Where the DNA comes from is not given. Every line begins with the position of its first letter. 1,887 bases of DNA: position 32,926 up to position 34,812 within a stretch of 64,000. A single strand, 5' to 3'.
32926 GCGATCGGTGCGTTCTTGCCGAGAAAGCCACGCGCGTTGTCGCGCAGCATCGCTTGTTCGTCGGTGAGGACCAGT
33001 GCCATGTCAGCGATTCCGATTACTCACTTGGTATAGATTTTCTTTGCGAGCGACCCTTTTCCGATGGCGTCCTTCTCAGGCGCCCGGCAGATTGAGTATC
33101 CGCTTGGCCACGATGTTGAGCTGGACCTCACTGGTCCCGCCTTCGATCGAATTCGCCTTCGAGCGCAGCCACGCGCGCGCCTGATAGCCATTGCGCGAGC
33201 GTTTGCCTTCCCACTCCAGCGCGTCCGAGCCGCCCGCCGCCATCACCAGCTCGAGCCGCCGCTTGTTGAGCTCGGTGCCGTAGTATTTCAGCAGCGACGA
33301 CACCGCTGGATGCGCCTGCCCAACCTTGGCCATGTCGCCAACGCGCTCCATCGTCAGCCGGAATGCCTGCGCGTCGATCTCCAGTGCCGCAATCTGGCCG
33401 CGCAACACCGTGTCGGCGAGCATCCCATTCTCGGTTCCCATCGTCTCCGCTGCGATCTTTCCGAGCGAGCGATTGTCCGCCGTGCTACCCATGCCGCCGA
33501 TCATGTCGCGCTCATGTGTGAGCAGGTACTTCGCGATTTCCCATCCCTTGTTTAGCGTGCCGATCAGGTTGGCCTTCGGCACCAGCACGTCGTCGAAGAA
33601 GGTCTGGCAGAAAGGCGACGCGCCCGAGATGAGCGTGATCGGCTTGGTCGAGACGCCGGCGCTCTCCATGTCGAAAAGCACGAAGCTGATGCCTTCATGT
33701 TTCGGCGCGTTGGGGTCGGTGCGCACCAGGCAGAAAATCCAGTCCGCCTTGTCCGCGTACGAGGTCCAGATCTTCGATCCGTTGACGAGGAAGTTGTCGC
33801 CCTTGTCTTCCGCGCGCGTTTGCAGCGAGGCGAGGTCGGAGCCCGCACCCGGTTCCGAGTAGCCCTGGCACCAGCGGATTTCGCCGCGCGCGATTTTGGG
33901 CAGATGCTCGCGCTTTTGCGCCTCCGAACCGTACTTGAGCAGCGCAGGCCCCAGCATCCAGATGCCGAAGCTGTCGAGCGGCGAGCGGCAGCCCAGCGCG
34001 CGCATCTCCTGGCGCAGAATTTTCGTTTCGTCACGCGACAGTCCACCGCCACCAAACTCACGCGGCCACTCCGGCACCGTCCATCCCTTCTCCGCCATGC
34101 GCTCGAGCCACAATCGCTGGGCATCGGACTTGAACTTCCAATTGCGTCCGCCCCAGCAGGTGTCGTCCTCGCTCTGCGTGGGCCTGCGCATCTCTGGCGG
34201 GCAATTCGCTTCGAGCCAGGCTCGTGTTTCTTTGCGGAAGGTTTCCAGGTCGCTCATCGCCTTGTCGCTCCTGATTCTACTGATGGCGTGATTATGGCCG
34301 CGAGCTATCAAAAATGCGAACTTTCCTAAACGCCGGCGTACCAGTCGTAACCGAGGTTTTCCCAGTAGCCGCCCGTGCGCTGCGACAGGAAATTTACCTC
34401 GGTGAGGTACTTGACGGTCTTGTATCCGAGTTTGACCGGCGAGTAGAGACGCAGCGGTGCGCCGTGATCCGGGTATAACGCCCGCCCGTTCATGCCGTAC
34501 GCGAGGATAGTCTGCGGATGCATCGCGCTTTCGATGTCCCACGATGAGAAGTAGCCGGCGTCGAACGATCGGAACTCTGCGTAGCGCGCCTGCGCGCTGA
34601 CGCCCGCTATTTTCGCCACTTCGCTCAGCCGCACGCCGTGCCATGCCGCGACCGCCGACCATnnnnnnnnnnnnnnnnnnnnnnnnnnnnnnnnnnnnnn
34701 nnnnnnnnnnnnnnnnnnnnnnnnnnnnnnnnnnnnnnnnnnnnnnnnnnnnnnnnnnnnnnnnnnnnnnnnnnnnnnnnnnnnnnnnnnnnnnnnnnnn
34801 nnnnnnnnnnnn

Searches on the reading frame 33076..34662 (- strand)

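Call 21: search_protein_families(library=pfam, proteins=[window:33076-34662:-], max_evalue=0.001)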
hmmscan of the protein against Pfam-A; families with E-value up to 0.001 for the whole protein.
window:33076-34662:- (528 aa): 3 families
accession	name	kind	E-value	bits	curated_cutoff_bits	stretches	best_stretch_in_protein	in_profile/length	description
PF00441.29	Acyl-CoA_dh_1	-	3.2e-19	70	22.4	1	371-523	1-150/150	Acyl-CoA dehydrogenase, C-terminal domain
PF02770.24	Acyl-CoA_dh_M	-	4.6e-18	65.6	33.3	1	265-359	1-97/97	Acyl-CoA dehydrogenase, middle domain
PF02771.21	Acyl-CoA_dh_N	-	5.3e-14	53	22.9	1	139-261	4-113/113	Acyl-CoA dehydrogenase, N-terminal domain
